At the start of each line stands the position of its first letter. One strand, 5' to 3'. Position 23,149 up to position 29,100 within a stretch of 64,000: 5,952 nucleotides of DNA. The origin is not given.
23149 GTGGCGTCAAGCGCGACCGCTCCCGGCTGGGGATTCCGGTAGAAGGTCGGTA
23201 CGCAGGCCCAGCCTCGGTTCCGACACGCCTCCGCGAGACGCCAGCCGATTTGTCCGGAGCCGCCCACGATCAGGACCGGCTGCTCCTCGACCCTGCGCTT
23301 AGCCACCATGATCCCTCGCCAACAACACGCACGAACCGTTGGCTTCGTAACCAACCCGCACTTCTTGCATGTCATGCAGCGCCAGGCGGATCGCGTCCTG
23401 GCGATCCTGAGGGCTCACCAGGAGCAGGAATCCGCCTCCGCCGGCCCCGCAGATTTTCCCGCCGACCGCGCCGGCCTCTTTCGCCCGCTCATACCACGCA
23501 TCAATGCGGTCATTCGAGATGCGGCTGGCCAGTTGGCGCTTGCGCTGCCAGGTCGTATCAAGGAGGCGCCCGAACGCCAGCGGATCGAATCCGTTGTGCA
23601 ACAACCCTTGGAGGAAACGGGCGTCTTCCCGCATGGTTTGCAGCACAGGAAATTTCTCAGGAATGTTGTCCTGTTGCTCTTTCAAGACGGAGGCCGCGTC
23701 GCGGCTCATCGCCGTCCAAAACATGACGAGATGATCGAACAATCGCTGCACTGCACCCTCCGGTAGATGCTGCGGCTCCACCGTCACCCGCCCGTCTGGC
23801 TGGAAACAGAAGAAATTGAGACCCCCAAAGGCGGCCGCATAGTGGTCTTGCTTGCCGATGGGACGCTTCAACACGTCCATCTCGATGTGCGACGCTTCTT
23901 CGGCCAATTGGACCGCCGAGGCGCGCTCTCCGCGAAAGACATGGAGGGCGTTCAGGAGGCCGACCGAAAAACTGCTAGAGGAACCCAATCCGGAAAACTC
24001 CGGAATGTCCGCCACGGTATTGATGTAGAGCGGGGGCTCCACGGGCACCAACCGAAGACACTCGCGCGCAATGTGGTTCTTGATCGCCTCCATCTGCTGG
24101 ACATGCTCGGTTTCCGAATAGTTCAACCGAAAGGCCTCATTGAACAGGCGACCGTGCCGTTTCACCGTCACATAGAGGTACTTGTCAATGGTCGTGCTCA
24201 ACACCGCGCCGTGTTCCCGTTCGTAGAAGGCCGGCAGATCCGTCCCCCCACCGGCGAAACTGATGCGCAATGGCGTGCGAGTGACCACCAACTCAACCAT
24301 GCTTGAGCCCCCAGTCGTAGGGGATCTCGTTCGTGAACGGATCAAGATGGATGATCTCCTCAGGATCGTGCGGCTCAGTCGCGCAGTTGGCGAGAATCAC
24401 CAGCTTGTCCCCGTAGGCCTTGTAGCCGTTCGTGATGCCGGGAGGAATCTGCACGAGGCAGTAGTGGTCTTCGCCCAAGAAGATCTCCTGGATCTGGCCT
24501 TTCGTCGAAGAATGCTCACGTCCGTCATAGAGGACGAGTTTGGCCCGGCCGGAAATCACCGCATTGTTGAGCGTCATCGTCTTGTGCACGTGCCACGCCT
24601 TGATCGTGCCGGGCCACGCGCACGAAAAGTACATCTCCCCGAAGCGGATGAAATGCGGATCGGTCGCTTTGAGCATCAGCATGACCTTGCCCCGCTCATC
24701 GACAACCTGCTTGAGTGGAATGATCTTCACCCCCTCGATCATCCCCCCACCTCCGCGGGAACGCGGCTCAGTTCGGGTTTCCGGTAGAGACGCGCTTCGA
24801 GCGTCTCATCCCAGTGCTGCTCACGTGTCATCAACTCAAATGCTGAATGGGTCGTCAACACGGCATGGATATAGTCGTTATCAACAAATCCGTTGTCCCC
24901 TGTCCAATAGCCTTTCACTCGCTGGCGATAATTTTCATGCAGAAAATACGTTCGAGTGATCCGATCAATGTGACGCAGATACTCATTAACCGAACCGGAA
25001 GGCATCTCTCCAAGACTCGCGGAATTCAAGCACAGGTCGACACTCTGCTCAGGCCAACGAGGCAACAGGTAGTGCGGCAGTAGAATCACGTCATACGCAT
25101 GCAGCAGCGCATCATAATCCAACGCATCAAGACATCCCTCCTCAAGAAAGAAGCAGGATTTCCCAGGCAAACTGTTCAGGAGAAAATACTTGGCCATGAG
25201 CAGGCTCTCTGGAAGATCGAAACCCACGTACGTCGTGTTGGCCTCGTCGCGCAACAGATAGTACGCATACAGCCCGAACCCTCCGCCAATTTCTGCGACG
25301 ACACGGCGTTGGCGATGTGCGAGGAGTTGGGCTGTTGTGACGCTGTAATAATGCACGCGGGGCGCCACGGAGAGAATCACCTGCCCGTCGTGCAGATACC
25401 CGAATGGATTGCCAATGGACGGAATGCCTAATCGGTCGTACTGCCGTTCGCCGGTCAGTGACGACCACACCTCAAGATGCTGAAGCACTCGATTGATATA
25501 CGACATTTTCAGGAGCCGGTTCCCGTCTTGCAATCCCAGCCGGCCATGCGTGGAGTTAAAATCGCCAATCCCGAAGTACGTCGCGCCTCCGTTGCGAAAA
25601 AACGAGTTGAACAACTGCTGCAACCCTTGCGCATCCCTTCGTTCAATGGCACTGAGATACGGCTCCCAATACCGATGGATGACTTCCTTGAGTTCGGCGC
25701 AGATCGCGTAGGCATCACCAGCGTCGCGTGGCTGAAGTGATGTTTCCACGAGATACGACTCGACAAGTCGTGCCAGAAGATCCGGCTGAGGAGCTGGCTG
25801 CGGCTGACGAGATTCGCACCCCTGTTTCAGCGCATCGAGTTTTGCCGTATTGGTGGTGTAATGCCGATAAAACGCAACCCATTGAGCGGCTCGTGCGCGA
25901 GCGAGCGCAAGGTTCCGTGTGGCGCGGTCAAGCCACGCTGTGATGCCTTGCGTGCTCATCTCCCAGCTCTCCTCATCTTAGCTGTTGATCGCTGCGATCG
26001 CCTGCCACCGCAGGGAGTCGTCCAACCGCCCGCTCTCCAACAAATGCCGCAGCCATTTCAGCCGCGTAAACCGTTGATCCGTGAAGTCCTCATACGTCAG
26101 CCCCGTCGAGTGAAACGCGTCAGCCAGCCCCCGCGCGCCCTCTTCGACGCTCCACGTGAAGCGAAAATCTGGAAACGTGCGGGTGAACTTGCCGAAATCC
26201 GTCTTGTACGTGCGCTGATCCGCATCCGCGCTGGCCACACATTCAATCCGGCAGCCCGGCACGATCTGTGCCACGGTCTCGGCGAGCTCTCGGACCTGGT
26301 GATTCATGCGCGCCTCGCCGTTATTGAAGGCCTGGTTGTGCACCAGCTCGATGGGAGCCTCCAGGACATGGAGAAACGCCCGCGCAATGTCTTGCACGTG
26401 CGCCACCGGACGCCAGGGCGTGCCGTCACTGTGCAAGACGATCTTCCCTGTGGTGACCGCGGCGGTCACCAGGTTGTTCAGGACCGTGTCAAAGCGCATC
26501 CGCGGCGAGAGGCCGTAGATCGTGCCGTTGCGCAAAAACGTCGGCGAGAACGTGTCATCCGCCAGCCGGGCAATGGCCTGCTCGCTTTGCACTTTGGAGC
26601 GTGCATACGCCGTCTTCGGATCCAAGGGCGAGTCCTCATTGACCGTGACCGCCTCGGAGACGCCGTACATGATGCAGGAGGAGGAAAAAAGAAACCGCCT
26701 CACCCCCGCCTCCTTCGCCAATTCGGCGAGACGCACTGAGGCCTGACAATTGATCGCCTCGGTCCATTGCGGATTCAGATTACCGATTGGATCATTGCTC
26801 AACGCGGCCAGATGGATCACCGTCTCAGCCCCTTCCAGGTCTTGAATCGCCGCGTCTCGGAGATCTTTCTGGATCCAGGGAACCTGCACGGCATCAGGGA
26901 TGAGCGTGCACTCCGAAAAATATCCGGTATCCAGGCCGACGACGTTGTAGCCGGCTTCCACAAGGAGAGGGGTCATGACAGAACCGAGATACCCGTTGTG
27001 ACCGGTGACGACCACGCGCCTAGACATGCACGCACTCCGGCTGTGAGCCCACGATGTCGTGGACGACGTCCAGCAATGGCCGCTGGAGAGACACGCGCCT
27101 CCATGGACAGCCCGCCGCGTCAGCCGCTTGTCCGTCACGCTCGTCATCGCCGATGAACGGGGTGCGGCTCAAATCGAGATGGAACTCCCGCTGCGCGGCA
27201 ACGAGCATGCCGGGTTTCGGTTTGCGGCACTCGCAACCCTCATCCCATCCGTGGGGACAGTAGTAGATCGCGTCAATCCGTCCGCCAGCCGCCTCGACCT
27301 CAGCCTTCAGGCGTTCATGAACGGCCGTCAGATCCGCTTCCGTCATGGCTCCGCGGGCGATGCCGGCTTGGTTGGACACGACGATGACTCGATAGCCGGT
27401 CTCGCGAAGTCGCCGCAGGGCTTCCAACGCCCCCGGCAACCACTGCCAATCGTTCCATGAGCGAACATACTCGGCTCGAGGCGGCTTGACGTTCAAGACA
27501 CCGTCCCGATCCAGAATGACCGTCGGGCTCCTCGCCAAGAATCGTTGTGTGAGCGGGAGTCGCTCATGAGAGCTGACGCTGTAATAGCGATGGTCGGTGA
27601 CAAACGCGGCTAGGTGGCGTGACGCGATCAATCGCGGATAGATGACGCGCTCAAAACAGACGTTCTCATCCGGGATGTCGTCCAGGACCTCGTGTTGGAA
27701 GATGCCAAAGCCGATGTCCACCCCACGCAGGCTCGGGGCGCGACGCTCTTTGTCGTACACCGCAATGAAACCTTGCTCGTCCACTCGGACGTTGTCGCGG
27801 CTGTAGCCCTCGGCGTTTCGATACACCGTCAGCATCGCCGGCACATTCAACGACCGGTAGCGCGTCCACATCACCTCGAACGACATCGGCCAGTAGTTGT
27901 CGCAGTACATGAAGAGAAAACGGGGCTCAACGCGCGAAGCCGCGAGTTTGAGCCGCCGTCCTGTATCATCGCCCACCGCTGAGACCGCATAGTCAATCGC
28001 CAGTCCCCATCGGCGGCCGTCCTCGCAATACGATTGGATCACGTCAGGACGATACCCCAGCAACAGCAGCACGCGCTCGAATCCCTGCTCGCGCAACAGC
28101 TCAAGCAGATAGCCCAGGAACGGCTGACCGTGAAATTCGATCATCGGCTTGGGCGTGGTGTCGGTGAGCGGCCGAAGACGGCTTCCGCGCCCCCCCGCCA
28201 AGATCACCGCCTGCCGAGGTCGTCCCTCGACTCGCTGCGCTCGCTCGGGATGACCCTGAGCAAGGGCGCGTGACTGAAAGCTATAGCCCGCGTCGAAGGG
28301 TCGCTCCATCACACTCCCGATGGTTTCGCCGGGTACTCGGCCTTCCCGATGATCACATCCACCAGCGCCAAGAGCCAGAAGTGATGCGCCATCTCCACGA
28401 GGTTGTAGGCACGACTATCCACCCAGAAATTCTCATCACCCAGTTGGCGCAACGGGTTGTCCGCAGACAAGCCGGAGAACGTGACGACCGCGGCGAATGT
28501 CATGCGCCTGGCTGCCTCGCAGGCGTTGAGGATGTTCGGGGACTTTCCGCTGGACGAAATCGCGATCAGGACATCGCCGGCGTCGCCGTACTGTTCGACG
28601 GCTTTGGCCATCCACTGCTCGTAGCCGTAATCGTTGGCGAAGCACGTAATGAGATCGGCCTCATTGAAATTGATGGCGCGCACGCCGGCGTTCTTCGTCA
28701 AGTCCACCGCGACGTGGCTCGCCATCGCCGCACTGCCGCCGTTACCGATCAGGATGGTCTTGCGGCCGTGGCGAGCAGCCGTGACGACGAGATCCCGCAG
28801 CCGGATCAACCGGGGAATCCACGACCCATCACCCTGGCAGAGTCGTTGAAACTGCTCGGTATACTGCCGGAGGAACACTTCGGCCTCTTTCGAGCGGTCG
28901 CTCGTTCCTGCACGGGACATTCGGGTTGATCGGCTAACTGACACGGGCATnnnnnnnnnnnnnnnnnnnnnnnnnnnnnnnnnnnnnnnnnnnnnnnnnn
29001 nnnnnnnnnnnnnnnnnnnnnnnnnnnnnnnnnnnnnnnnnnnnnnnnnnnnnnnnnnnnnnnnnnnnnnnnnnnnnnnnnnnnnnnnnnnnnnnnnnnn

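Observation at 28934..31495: Single polypeptide fusing a GtrB/DPM1-like GT2 domain to a complete ABC exporter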

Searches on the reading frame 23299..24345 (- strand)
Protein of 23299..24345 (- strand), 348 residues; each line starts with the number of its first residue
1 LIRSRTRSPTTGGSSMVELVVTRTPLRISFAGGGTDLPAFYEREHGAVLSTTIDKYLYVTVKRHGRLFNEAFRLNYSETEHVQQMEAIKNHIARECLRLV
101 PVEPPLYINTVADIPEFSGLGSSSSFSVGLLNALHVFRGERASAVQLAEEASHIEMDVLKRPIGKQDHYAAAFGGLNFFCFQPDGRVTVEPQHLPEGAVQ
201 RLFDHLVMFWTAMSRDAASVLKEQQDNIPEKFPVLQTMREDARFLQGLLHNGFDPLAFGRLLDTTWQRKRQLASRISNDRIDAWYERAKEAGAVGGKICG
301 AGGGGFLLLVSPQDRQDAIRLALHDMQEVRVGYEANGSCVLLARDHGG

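Call 6: search_protein_families(library=pfam, proteins=[window:23299-24345:-], max_evalue=0.001)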
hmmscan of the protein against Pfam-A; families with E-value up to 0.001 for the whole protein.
window:23299-24345:- (348 aa): 2 families
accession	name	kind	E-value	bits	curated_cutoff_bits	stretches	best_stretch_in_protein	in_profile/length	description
PF00288.32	GHMP_kinases_N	-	2.2e-12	47.5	22.3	1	97-175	15-87/87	GHMP kinases N terminal domain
PF08544.19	GHMP_kinases_C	-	1.8e-10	41.5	21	1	254-324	9-80/85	GHMP kinases C terminal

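Call 73: search_protein_families(library=ncbifam, proteins=[window:23299-24345:-], max_evalue=0.001)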
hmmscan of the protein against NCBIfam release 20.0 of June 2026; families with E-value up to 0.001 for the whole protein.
window:23299-24345:- (348 aa): 10 families
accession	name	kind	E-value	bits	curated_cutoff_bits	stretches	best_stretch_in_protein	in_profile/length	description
NF049969.1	GlMnHpPKinHddA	equivalog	2.1e-43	149.1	600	1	19-321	2-315/338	D-glycero-D-manno-heptose 7-phosphate kinase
NF009948.0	PRK13412.1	equivalog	6.6e-19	67.1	721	1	108-321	729-944/974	bifunctional fucokinase/fucose-1-phosphate guanylyltransferase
TIGR00549.1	mevalon_kin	equivalog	9e-15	54.9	163.05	1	49-308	20-274/276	mevalonate kinase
NF003036.0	PRK03926.1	equivalog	2.2e-10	40.1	403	1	99-324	70-280/302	mevalonate kinase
NF001816.0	PRK00555.1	equivalog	5.3e-10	38.8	509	1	254-334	268-346/363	galactokinase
NF003006.0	PRK03817.1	equivalog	7e-10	38.4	443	1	23-177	5-159/352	galactokinase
TIGR00191.1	thrB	equivalog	2.5e-05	23.3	168.25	1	88-195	62-160/304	homoserine kinase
TIGR01920.1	Shik_kin_archae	equivalog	7.5e-05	22.2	126.85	1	77-153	41-117/266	shikimate kinase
NF002288.1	PRK01212.1-4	equivalog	0.00015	20.9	194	1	101-335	72-291/303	homoserine kinase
TIGR00131.1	gal_kin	equivalog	0.00097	18.1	226.65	0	258-334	297-373/388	galactokinase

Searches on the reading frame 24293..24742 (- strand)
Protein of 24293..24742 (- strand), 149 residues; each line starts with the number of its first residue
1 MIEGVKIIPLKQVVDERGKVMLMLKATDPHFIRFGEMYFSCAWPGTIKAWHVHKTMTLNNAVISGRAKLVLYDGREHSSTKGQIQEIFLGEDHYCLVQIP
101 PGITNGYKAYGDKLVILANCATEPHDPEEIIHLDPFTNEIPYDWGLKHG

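Call 6: search_protein_families(library=pfam, proteins=[window:24293-24742:-], max_evalue=0.001)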
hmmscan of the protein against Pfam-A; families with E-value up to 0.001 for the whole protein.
window:24293-24742:- (149 aa): 2 families
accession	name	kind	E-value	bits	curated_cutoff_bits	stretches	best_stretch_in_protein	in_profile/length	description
PF00908.23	dTDP_sugar_isom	-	3.1e-10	40.4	27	1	2-144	4-152/168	dTDP-4-dehydrorhamnose 3,5-epimerase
PF14667.12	Polysacc_synt_C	-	2.1e-06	28.2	28.7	1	14-128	2-106/111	Polysaccharide biosynthesis C-terminal domain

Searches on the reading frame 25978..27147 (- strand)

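Call 6: search_protein_families(library=pfam, proteins=[window:25978-27147:-], max_evalue=0.001)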
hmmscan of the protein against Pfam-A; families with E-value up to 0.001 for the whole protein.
window:25978-27147:- (389 aa): 6 families
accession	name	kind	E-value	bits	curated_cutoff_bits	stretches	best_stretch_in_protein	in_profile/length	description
PF01370.27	Epimerase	-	4.5e-43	147.8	20.9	1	45-275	1-238/240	NAD dependent epimerase/dehydratase family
PF16363.11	GDP_Man_Dehyd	-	2.8e-21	76.8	27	1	47-291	2-261/332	GDP-mannose 4,6 dehydratase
PF04321.23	RmlD_sub_bind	-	3.1e-14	53.2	27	1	44-267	2-202/287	RmlD substrate binding domain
PF01073.25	3Beta_HSD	-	2e-10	40.6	22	1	46-216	1-187/280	3-beta hydroxysteroid dehydrogenase/isomerase family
PF05368.20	NmrA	-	8.9e-05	22.7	27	1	42-268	2-209/298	NmrA-like family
PF07993.18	NAD_binding_4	-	0.00015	21.4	20.1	0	97-215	78-211/258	Male sterility protein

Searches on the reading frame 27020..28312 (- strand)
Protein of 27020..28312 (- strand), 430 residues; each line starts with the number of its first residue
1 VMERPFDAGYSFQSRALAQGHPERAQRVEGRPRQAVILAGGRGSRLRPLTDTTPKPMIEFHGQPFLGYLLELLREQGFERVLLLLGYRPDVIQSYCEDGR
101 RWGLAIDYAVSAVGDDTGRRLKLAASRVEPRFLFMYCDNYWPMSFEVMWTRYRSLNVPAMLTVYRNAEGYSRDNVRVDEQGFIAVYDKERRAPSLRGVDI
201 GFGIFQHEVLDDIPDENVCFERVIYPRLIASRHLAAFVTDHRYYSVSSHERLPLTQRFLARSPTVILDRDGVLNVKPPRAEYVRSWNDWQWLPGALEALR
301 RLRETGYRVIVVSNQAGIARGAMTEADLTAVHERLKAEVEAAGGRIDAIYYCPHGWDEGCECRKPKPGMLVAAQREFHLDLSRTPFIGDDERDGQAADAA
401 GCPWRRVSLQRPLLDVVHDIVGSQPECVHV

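Call 6: search_protein_families(library=pfam, proteins=[window:27020-28312:-], max_evalue=0.001)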
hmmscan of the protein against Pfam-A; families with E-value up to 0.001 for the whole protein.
window:27020-28312:- (430 aa): 8 families
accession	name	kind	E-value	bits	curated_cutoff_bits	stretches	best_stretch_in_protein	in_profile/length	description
PF00483.29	NTP_transferase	-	4.2e-16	59.7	21.2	1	35-157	2-129/245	Nucleotidyl transferase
PF12804.13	NTP_transf_3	-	2.2e-11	44.7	27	1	35-141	1-98/160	MobA-like NTP transferase domain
PF08645.17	PNK3P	-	2.9e-10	40.5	22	1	268-389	6-125/161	Polynucleotide kinase 3 phosphatase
PF00702.32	Hydrolase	-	2.1e-08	35.2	26.4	1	271-401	79-191/191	haloacid dehalogenase-like hydrolase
PF13242.12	Hydrolase_like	-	9.1e-08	32.3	22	1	362-402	2-43/75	HAD-hyrolase-like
PF12710.13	HAD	-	1.6e-07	32.4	27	1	280-397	70-188/189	haloacid dehalogenase-like hydrolase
PF13344.12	Hydrolase_6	-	1.2e-06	28.9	27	1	265-323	1-47/101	Haloacid dehalogenase-like hydrolase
PF13419.12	HAD_2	-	4.3e-06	27.4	23.8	0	361-403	132-174/178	Haloacid dehalogenase-like hydrolase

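Call 73: search_protein_families(library=ncbifam, proteins=[window:27020-28312:-], max_evalue=0.001)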
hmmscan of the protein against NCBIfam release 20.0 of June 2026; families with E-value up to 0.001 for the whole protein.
window:27020-28312:- (430 aa): 32 families (the best 25 are shown)
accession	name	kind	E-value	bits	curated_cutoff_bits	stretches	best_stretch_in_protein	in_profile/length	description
NF006506.0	PRK08942.1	equivalog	1.5e-52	177.8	178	1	263-403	4-142/182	D-glycero-beta-D-manno-heptose 1,7-bisphosphate 7-phosphatase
TIGR01656.1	Histidinol-ppas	subfamily_domain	4.5e-44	150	84.15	1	263-403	1-141/149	histidinol-phosphate phosphatase domain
TIGR01662.1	HAD-SF-IIIA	subfamily_domain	2.8e-33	115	44.6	1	264-403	2-134/141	HAD-IIIA family hydrolase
TIGR00213.1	GmhB_yaeD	subfamily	5.3e-32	110.9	149.6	1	263-400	2-142/176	D-glycero-beta-D-manno-heptose 1,7-bisphosphate 7-phosphatase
NF050049.1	HBPPhtaseGmhB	domain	3.3e-29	101.9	250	1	264-400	5-136/171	D-glycero-alpha-D-manno-heptose-1,7-bisphosphate 7-phosphatase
NF052502.1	man1P_GTase_Rv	exception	1.4e-28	99.8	440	1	34-244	2-214/352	mannose-1-phosphate guanylyltransferase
TIGR03992.1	Arch_glmU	subfamily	3.4e-23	82.1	292.1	1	34-211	2-174/393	bifunctional sugar-1-phosphate nucleotidylyltransferase/acetyltransferase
NF005264.0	PRK06769.1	equivalog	1.1e-20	74.2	217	1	264-402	6-131/175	HAD-IIIA family hydrolase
TIGR01261.1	hisB_Nterm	equivalog_domain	1.3e-20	73.5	140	1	263-398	2-137/161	histidinol-phosphatase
NF045761.1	NAMPUrTaseMurU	equivalog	2.3e-20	73.4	250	1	34-216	2-184/226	N-acetylmuramate alpha-1-phosphate uridylyltransferase MurU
NF041313.1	UDPGP_AglF_Halo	equivalog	2.9e-20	72.7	400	1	34-210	2-179/234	UTP--glucose-1-phosphate uridylyltransferase AglF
NF003937.0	PRK05446.1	equivalog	3.4e-20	72.4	443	1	263-402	4-143/355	bifunctional histidinol-phosphatase/imidazoleglycerol-phosphate dehydratase HisB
NF049965.1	GlMnHpPGnyltfHddC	equivalog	6.2e-19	68.5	300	1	34-190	2-153/221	D-glycero-D-manno-heptose 1-phosphate guanosyltransferase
TIGR02623.1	G1P_cyt_trans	equivalog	1e-14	54.6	300.25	1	34-96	2-64/255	glucose-1-phosphate cytidylyltransferase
TIGR01208.1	rmlA_long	equivalog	8.9e-13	47.8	320.25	1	35-128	2-96/353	glucose-1-phosphate thymidylyltransferase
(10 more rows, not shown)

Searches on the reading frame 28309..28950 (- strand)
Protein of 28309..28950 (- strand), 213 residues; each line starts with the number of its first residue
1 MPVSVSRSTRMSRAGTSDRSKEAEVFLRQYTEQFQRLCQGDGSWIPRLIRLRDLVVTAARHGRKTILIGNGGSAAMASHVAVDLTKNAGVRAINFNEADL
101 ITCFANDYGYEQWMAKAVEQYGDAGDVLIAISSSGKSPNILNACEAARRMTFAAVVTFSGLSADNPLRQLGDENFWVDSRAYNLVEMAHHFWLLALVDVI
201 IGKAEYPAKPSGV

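Call 6: search_protein_families(library=pfam, proteins=[window:28309-28950:-], max_evalue=0.001)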
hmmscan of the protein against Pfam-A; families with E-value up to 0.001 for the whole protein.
window:28309-28950:- (213 aa): 1 family
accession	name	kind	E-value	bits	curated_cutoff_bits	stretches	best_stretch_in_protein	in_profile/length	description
PF13580.11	SIS_2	-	2.1e-13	50.9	27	1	48-151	21-130/138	SIS domain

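Call 73: search_protein_families(library=ncbifam, proteins=[window:28309-28950:-], max_evalue=0.001)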
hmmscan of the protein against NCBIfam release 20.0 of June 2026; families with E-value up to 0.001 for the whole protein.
window:28309-28950:- (213 aa): 9 families
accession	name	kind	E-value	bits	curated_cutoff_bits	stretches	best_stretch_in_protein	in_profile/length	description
TIGR00441.1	gmhA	equivalog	6.3e-23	81.5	209.45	1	54-189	3-142/154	D-sedoheptulose 7-phosphate isomerase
NF010546.0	PRK13936.1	equivalog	3.1e-20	72.8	276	1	50-169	31-155/197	phosphoheptose isomerase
NF001628.0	PRK00414.1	equivalog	3.3e-20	72.5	265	1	50-162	32-148/192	D-sedoheptulose 7-phosphate isomerase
NF010547.0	PRK13938.1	equivalog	4.6e-17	62.3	320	1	53-196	36-183/196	D-sedoheptulose 7-phosphate isomerase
NF008138.0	PRK10886.1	equivalog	4e-14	52.8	352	1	55-162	34-149/196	DnaA initiator-associating protein DiaA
NF012026.0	PRK15482.1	equivalog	1.5e-05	24.7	408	1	115-172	173-228/285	HTH-type transcriptional regulator MurR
NF003915.0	PRK05441.1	subfamily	0.00046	19.3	168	0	119-155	125-162/300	N-acetylmuramic acid 6-phosphate etherase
NF008590.0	PRK11557.1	equivalog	0.00066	19.2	355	0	56-172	126-225/282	MurR/RpiR family transcriptional regulator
TIGR03127.2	RuMP_HxlB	equivalog_domain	0.0007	19.5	160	0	123-174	71-120/178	6-phospho-3-hexuloisomerase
